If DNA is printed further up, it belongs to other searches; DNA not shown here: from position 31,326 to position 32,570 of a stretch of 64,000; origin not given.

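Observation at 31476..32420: Exported lipoprotein carrying about ten DnaJ-type CxxCxGxG zinc-finger repeats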

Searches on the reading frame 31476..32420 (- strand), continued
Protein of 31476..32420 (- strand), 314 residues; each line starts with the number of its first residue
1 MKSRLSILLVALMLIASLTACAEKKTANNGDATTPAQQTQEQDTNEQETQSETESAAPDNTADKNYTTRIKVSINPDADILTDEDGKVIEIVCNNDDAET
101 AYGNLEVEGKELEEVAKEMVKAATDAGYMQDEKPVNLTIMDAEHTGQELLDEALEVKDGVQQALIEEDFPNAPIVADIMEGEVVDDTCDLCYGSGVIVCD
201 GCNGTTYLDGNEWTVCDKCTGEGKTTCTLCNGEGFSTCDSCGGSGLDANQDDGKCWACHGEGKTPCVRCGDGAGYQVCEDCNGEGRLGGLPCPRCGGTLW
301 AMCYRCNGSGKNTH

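Call 40: list_cluster_members(proteins=[window:31476-32420:-, P0008, P0013, P0020, P0023, P0024])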
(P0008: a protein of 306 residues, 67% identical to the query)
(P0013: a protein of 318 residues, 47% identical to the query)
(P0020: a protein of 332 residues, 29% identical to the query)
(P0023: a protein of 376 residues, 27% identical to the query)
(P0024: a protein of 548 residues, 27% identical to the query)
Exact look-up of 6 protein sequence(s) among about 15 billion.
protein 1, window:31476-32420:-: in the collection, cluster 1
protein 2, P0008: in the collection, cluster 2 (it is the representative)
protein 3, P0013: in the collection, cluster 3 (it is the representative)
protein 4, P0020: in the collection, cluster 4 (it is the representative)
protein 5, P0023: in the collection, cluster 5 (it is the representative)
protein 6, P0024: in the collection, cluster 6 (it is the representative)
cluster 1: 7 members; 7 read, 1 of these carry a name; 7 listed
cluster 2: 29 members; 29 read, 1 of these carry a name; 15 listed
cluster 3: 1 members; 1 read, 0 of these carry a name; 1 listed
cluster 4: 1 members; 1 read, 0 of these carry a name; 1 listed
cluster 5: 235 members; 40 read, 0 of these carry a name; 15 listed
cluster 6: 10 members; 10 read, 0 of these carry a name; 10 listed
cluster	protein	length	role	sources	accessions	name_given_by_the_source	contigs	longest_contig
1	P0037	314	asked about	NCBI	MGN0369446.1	MAG: hypothetical protein ACI4EW_02765 [Butyrivibrio sp.]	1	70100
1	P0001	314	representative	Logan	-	-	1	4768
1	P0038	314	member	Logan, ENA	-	-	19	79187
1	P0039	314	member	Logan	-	-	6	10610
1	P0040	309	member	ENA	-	-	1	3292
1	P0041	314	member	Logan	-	-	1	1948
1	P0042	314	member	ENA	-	-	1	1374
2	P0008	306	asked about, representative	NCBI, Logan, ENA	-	-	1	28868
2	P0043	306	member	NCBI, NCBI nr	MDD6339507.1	MAG: hypothetical protein PUA49_03285 [Butyrivibrio sp.] | hypothetical protein [Butyrivibrio sp.]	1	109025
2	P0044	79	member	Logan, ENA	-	-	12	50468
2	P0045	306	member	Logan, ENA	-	-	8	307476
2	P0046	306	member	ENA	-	-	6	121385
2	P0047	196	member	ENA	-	-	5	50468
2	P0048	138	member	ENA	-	-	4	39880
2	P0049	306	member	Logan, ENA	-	-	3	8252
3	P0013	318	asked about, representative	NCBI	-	-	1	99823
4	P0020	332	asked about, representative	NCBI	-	-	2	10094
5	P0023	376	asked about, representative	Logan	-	-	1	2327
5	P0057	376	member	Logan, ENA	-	-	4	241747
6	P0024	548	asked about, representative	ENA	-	-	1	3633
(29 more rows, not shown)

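Call 43: search_protein_families(library=pfam, proteins=[P0020, P0021, P0023, P0024, P0027, P0029, P0028, P0034, P0026, P0022], max_evalue=0.01)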
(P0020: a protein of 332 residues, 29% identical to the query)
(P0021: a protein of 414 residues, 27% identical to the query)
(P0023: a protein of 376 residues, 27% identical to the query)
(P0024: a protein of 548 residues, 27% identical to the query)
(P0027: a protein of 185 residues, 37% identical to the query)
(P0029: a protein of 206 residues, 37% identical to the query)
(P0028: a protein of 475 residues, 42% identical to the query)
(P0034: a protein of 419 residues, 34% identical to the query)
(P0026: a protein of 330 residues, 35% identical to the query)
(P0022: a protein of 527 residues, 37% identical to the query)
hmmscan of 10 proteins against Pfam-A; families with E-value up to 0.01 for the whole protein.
P0020 (332 aa): 2 families
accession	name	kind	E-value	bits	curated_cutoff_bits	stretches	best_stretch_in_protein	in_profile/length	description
PF23750.1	RsgI_M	-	1.7e-12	48.5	25.3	1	75-183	3-107/133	Anti-sigma factor RsgI-like central domain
PF00684.25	DnaJ_CXXCXGXG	-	0.0017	19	32.7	0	263-287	1-26/65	DnaJ central domain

P0021 (414 aa): 1 family
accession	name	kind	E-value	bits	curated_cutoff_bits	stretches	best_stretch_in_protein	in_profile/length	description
PF23750.1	RsgI_M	-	7.5e-12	46.4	25.3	1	76-177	1-99/133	Anti-sigma factor RsgI-like central domain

P0023 (376 aa): 1 family
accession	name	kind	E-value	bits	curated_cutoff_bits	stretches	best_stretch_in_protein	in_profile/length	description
PF23750.1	RsgI_M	-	4.2e-07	31.1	25.3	1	60-150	4-97/133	Anti-sigma factor RsgI-like central domain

P0024 (548 aa): 2 families
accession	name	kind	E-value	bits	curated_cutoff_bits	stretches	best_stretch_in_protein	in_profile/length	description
PF23750.1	RsgI_M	-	1.5e-13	51.9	25.3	1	101-219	2-119/133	Anti-sigma factor RsgI-like central domain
PF25436.1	BSD2_CRD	-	1.9e-07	31.6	27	1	390-445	2-59/69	BSD2 cysteine rich domain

P0027 (185 aa): 4 families
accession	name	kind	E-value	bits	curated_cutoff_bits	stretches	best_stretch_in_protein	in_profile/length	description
PF00684.25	DnaJ_CXXCXGXG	-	1.9e-08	34.9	32.7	0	125-180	1-65/65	DnaJ central domain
PF25436.1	BSD2_CRD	-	5.9e-06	26.8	27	0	34-57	3-26/69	BSD2 cysteine rich domain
PF25433.1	DUF7895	-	0.003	18.3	27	0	135-157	4-24/75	Domain of unknown function (DUF7895)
PF15777.11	Anti-TRAP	-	0.0042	17.5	32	1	124-157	12-43/59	Tryptophan RNA-binding attenuator protein inhibitory protein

P0029 (206 aa): 6 families
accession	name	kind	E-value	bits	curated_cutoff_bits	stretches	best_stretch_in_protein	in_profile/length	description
PF00684.25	DnaJ_CXXCXGXG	-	8.6e-12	45.6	32.7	0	35-60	39-65/65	DnaJ central domain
PF23733.2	GRXCR1-2_C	-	2.7e-07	30.8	26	1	40-88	1-46/47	GRXCR1/2, C-terminal domain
PF15777.11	Anti-TRAP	-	7e-06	26.4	32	0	104-131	12-40/59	Tryptophan RNA-binding attenuator protein inhibitory protein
PF17302.8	DUF5351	-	2.4e-05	24.9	27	0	53-81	1-27/29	Family of unknown function (DUF5351)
PF25436.1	BSD2_CRD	-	6.5e-05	23.5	27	0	94-112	5-23/69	BSD2 cysteine rich domain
PF25112.1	zf-AtTam37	-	0.0029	18.7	27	0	173-199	7-31/111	AtTam37 zinc finger region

P0028 (475 aa): 3 families
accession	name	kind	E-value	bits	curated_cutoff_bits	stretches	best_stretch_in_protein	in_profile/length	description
PF00684.25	DnaJ_CXXCXGXG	-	8.7e-07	29.6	32.7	0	222-244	42-65/65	DnaJ central domain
PF25436.1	BSD2_CRD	-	0.00015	22.3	27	0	237-255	5-23/69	BSD2 cysteine rich domain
PF25433.1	DUF7895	-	0.0023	18.7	27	0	124-141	3-20/75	Domain of unknown function (DUF7895)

P0034 (419 aa): 1 family
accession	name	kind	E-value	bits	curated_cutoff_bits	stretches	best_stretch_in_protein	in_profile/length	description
PF00684.25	DnaJ_CXXCXGXG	-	1.4e-06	28.9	32.7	1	146-206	1-64/65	DnaJ central domain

P0026 (330 aa): 2 families
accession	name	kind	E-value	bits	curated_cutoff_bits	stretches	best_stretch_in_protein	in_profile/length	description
PF00684.25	DnaJ_CXXCXGXG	-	9.9e-07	29.4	32.7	1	150-208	1-65/65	DnaJ central domain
PF25436.1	BSD2_CRD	-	1.1e-06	29.2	27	0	95-113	5-23/69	BSD2 cysteine rich domain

P0022 (527 aa): 2 families
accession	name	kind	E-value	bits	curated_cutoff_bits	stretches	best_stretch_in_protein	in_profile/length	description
PF25436.1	BSD2_CRD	-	0.0015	19.2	27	0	499-523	4-28/69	BSD2 cysteine rich domain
PF23733.2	GRXCR1-2_C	-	0.0028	18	26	1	448-489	1-43/47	GRXCR1/2, C-terminal domain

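Call 44: search_protein_representatives(alignment_id=A1)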
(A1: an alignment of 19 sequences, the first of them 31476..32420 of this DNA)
Query: 19 sequences, 310 profile positions. Proteins with E-value up to 0.001 (for the whole library): 4177; up to 1e-10: 236; up to 1e-30: 11. The best 150 are listed.
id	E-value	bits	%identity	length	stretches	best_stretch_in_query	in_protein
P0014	1.1e-135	468.3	-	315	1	1-309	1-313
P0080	1.4e-49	185.4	-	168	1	1-148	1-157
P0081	8.5e-41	156.6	-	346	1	3-306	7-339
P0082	1.2e-38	149.5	-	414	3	44-268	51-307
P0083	2.2e-37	145.3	-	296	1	58-310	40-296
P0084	1.3e-35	139.5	-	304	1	1-303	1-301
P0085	3.1e-34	135.0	-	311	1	6-307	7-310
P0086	4.8e-34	134.4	-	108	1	176-258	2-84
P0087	1.1e-33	133.2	-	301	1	3-307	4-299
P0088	4.2e-32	128.0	-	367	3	42-281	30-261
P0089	6.1e-31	124.2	-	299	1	3-306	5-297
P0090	1.8e-29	119.4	-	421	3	1-270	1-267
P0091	6.3e-29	117.6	-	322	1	1-306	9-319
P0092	4.6e-28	114.7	-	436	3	2-306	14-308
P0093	1.6e-27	112.9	-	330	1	44-307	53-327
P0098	1.0e-26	110.3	-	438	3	7-303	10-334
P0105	9.9e-23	97.2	-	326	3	49-235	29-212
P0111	3.9e-21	92.0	-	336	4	65-271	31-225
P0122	7.2e-19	84.5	-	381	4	1-138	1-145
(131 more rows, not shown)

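Call 53: find_encoding_contigs(protein=P0057, flank=6000, max_places=2)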
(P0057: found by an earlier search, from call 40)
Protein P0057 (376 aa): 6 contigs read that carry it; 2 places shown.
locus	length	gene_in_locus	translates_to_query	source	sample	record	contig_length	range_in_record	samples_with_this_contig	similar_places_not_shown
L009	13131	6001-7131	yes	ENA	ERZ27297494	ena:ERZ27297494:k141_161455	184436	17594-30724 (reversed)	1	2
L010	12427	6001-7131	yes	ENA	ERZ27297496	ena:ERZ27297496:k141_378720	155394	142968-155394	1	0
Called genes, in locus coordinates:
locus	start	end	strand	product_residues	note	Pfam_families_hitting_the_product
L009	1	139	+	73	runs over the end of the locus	-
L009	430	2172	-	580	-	-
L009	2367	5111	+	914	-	-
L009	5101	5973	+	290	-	PF04203:Sortase (faint)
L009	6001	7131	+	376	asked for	PF23750:RsgI_M (weak)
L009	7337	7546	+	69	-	-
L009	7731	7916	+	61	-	-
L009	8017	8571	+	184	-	PF14659:Phage_int_SAM_3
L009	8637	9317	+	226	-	PF00156:Pribosyltran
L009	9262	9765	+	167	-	PF04892:VanZ-LLP1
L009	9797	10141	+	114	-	PF19639:DUF6142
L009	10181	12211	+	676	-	PF02073:Peptidase_M29 (weak)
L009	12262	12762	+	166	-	PF00731:AIRC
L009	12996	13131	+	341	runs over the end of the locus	PF00586:AIRS, PF02769:AIRS_C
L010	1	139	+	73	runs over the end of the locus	-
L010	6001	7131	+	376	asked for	PF23750:RsgI_M (weak)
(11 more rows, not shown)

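Call 54: find_encoding_contigs(protein=P0020, flank=6000, max_places=2)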
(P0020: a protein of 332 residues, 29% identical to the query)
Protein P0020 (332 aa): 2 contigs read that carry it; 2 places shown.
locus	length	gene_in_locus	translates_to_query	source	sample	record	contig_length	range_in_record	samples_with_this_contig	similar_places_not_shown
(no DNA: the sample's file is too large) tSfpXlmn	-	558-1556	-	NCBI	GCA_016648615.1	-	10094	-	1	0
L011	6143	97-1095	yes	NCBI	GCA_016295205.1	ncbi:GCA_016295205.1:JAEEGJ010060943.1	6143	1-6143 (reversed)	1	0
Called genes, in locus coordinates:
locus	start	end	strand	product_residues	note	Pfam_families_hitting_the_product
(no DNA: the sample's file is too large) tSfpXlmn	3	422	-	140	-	?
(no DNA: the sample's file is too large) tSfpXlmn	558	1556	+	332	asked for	PF23750:RsgI_M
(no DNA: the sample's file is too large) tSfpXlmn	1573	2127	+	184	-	PF04073:tRNA_edit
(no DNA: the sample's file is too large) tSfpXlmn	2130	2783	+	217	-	-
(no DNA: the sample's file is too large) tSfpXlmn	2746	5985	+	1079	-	PF05183:RdRP (weak)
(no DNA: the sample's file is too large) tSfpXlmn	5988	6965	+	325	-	-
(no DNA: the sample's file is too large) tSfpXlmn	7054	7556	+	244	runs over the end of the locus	PF05685:Uma2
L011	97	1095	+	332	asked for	PF23750:RsgI_M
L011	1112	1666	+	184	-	PF04073:tRNA_edit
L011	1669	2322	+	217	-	-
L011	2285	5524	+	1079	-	PF05183:RdRP (weak)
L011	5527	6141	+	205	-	?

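Call 55: search_protein_families(library=phrogs, proteins=[window:31476-32420:-], max_evalue=0.01)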
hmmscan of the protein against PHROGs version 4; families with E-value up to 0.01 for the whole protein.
window:31476-32420:- (314 aa): 6 families
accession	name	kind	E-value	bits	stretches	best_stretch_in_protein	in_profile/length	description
phrog_9170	-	unknown function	0.00012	22.9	1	5-66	4-66/159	-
phrog_12816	-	unknown function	0.0015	19.8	1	1-77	1-77/140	-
phrog_8263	-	unknown function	0.0047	17.9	1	5-99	10-107/197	-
phrog_28723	-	unknown function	0.0049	18.4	0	183-234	28-75/83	-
phrog_2425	-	unknown function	0.0067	17.2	0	7-55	3-51/86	-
phrog_806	-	unknown function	0.0073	17.4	1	1-91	2-96/187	-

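Call 56: search_protein_families(library=padloc, proteins=[window:31476-32420:-], max_evalue=0.01)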
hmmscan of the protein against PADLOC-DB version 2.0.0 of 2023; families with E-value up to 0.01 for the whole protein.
window:31476-32420:- (314 aa): 0 families

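Call 58: search_protein_families(library=pfam, alignment_id=A4, max_evalue=0.001)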
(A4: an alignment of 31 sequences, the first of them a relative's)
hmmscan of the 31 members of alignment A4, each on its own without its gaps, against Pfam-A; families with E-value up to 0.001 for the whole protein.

A. member 1, P0095 (397 aa): 1 family
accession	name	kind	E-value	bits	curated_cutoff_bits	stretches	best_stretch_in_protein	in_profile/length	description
PF23750.1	RsgI_M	-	3.1e-21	76.8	25.3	2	57-172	1-112/133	Anti-sigma factor RsgI-like central domain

B. families by the number of members that match (of 31 scanned): 11 families
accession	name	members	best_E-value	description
PF23750.1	RsgI_M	31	4.8e-66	Anti-sigma factor RsgI-like central domain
PF05593.20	RHS_repeat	3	2.8e-11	RHS Repeat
PF08239.17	SH3_3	1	1.2e-06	Bacterial SH3 domain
PF07661.19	MORN_2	1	2.3e-05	MORN repeat variant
PF22278.2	DUF6958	1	3e-05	Family of unknown function (DUF6958)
PF14117.11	DUF4287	1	0.00033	Domain of unknown function (DUF4287)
PF20901.3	Sf6_terminase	1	0.00041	Bacteriophage Sf6, terminase small subunit-like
PF24652.2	CEP76_C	1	0.00046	Centrosomal protein of 76 kDa C-terminal domain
PF21827.1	New_glue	1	0.00052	New glue protein family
PF23379.1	DUF7096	1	0.00055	Domain of unknown function (DUF7096)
PF19087.6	DUF5776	1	0.001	Domain of unknown function (DUF5776)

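Call 69: search_protein_families(library=pfam, alignment_id=A5, max_evalue=0.0001)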
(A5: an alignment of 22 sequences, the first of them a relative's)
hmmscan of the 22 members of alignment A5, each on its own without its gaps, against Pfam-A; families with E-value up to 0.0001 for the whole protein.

A. member 1, P0113 (616 aa): 2 families
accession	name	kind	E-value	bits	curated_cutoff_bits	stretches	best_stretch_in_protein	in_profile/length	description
PF25436.1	BSD2_CRD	-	8.3e-12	45.6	27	0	385-431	4-56/69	BSD2 cysteine rich domain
PF24096.1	DUF7379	-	2.4e-07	31.4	33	1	23-119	3-115/191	Domain of unknown function (DUF7379)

B. families by the number of members that match (of 22 scanned): 20 families
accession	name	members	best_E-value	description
PF25436.1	BSD2_CRD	17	3.5e-18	BSD2 cysteine rich domain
PF00684.25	DnaJ_CXXCXGXG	16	1.4e-17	DnaJ central domain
PF23733.2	GRXCR1-2_C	4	2.3e-10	GRXCR1/2, C-terminal domain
PF25112.1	zf-AtTam37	2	4.5e-09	AtTam37 zinc finger region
PF14903.11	WG_beta_rep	1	9.5e-49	WG containing repeat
PF00069.31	Pkinase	1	2.6e-40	Protein kinase domain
PF08238.18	Sel1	1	3.6e-35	Sel1 repeat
PF07714.23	PK_Tyr_Ser-Thr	1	4.2e-26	Protein tyrosine and serine/threonine kinase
PF00254.34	FKBP_C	1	2.8e-22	FKBP-type peptidyl-prolyl cis-trans isomerase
PF07719.23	TPR_2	1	5.2e-13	Tetratricopeptide repeat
PF03544.19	TonB_C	1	8e-11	Gram-negative bacterial TonB protein C-terminal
PF13414.12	TPR_11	1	3.4e-09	TPR repeat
PF24096.1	DUF7379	1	2.4e-07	Domain of unknown function (DUF7379)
PF13181.12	TPR_8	1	1.9e-06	Tetratricopeptide repeat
PF21002.2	TMEM106_N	1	3.8e-06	Transmembrane protein 106 N-terminal region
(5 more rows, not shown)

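Call 72: search_dna_similar(query=window:31476-32420:-, collection=phages, mode=protein, max_rows=10)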
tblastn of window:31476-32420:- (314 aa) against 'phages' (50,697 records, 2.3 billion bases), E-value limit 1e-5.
Records with a match: 1; places in all: 2; records where one place covers at least 80% of the query: 0.
Best place of each record, by identity: <60% 1.
By first word of the organism name: uncultured 1.
By host as written in the record: - 1.
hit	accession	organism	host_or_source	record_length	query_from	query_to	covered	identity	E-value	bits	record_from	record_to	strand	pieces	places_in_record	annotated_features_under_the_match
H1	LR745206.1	uncultured phage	metagenomic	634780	188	308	39%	36.4%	7e-7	57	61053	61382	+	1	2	record has no annotation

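Call 73: search_dna_similar(query=window:31476-32420:-, collection=plasmids, mode=protein, max_rows=10)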
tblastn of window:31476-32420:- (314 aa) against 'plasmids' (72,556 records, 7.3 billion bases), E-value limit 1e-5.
Records with a match: 3; places in all: 3; records where one place covers at least 80% of the query: 0.
Best place of each record, by identity: <60% 3.
By first word of the organism name: Halobaculum 3.
By predicted mobility (MOB-suite, as given by PLSDB): non-mobilizable 3.
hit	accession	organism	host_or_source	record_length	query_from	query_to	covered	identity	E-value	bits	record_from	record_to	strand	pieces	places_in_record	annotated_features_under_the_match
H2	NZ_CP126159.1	Halobaculum halobium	cell culture,sediment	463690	193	308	37%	38.5%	2e-7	60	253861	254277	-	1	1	hypothetical protein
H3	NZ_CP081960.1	Halobaculum magnesiiphilum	cell culture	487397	193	310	38%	35.3%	9e-6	55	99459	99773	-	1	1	hypothetical protein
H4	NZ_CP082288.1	Halobaculum roseum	cell culture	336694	193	308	37%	35.9%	1e-6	57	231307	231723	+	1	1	hypothetical protein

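Call 74: list_cluster_members(proteins=[P0081, P0082, P0085, P0088, P0090, P0092, P0098, P0105, P0111, P0122])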
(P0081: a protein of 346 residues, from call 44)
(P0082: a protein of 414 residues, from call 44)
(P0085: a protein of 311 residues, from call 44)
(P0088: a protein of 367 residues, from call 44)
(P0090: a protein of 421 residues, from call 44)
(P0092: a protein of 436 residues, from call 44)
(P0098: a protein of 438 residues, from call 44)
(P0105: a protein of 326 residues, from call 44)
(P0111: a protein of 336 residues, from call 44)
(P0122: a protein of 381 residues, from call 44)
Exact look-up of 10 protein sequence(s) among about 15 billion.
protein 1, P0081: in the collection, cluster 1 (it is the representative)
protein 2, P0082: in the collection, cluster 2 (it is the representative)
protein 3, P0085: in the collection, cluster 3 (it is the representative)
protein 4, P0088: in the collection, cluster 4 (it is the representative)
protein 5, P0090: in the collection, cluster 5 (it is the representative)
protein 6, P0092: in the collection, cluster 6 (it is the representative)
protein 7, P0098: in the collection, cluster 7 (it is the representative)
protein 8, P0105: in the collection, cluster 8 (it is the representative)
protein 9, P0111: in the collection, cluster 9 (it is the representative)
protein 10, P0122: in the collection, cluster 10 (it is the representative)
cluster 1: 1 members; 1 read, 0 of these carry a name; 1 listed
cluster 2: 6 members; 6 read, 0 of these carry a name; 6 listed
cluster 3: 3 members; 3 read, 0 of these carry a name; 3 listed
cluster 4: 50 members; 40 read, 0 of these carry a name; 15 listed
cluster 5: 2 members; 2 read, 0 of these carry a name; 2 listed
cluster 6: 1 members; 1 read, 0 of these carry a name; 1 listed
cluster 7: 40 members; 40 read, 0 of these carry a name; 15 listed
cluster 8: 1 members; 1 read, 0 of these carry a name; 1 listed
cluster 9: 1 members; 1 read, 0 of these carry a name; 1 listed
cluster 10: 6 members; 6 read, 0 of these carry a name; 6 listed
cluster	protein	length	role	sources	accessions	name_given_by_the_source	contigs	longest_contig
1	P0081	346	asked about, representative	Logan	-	-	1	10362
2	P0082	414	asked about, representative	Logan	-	-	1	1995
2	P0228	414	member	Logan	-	-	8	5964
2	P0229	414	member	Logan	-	-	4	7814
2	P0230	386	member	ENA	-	-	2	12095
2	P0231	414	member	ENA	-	-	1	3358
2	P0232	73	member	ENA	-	-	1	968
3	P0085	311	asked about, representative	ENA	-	-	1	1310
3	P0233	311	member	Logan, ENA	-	-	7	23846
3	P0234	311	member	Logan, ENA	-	-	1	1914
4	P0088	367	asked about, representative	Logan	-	-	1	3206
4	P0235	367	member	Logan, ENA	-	-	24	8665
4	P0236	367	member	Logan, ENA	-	-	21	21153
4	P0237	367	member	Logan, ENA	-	-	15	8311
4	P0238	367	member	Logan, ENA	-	-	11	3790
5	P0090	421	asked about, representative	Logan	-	-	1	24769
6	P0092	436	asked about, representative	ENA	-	-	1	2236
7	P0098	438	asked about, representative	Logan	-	-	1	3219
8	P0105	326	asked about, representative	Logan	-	-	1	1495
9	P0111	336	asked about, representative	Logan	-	-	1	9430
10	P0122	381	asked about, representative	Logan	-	-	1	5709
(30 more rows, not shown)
